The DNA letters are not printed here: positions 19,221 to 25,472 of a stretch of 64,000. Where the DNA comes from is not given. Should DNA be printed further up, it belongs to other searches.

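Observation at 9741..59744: Candidate undescribed surface-display system: seven giant secreted enzymes/adhesins share one ~300-aa C-terminal module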

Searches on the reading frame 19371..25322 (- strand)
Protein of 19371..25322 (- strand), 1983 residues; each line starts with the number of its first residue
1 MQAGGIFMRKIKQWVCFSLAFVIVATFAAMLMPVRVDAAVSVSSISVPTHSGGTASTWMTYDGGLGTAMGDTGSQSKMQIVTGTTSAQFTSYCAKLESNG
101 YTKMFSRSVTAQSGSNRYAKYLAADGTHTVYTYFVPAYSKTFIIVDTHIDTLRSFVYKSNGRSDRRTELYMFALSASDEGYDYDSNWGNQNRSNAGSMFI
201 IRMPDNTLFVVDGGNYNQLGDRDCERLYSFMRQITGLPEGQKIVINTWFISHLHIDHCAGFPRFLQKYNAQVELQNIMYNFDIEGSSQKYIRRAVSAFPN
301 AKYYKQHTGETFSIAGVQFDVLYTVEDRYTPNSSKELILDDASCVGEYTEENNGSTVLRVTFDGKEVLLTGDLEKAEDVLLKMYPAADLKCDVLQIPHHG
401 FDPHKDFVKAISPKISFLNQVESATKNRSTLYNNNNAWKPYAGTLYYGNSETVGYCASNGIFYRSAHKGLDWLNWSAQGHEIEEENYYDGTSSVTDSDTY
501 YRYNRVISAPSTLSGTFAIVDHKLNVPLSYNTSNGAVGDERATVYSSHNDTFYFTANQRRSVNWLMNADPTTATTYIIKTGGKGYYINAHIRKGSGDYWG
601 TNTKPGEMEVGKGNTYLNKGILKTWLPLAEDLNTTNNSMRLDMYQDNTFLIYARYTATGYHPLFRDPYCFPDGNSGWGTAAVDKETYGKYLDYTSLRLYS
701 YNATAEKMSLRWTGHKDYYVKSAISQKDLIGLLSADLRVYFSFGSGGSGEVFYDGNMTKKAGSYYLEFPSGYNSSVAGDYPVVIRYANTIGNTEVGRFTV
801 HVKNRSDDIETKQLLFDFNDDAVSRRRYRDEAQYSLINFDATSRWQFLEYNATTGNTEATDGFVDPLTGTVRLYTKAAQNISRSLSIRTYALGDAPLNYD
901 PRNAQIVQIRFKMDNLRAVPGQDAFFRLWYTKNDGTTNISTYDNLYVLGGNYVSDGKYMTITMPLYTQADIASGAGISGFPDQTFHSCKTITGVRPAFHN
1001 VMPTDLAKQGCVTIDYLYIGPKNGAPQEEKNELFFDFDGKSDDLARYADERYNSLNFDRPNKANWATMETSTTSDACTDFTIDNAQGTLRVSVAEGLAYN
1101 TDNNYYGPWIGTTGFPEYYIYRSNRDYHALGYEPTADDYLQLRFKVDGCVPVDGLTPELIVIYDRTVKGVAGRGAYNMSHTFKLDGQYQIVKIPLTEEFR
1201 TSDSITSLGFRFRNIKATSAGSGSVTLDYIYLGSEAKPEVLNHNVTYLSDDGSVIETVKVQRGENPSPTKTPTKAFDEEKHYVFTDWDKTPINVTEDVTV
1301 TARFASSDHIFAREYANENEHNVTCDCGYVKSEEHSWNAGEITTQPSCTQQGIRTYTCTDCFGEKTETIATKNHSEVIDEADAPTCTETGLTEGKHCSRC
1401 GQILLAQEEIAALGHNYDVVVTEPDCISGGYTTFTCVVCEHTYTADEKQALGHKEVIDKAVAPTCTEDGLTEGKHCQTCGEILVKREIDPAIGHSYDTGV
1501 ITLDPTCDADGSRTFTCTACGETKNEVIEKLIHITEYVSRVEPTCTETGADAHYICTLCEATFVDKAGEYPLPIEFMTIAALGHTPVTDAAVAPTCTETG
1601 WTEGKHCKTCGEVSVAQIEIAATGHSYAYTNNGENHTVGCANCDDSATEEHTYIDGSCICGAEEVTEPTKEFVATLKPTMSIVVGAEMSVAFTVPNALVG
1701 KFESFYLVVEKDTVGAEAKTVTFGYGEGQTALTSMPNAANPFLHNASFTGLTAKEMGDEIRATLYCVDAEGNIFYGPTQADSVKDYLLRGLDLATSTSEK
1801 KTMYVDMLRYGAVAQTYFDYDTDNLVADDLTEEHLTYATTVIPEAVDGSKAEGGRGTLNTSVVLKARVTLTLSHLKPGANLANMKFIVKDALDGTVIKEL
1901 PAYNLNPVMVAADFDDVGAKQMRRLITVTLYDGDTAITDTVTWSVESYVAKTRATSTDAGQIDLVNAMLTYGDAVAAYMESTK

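Call 4: search_protein_families(library=pfam, proteins=[window:19371-25322:-], max_evalue=0.01)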
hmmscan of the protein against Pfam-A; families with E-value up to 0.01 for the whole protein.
window:19371-25322:- (1983 aa): 2 families
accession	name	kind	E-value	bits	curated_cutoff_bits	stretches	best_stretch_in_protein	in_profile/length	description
PF00753.33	Lactamase_B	-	5.1e-07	30.3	22.7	1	199-384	9-161/196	Metallo-beta-lactamase superfamily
PF18329.7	SGBP_B_XBD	-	0.00011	22.8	26.4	0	898-974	69-145/186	Surface glycan-binding protein B xyloglucan binding domain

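Call 76: search_solved_structures(query=window:19371-25322:-, max_evalue=0.001)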
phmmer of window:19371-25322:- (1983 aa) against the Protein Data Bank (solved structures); distinct sequences matched with E-value up to 0.001: 1.
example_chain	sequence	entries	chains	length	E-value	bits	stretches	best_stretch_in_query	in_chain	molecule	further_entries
9ic4_A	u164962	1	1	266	0.00032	21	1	344-417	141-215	Competence protein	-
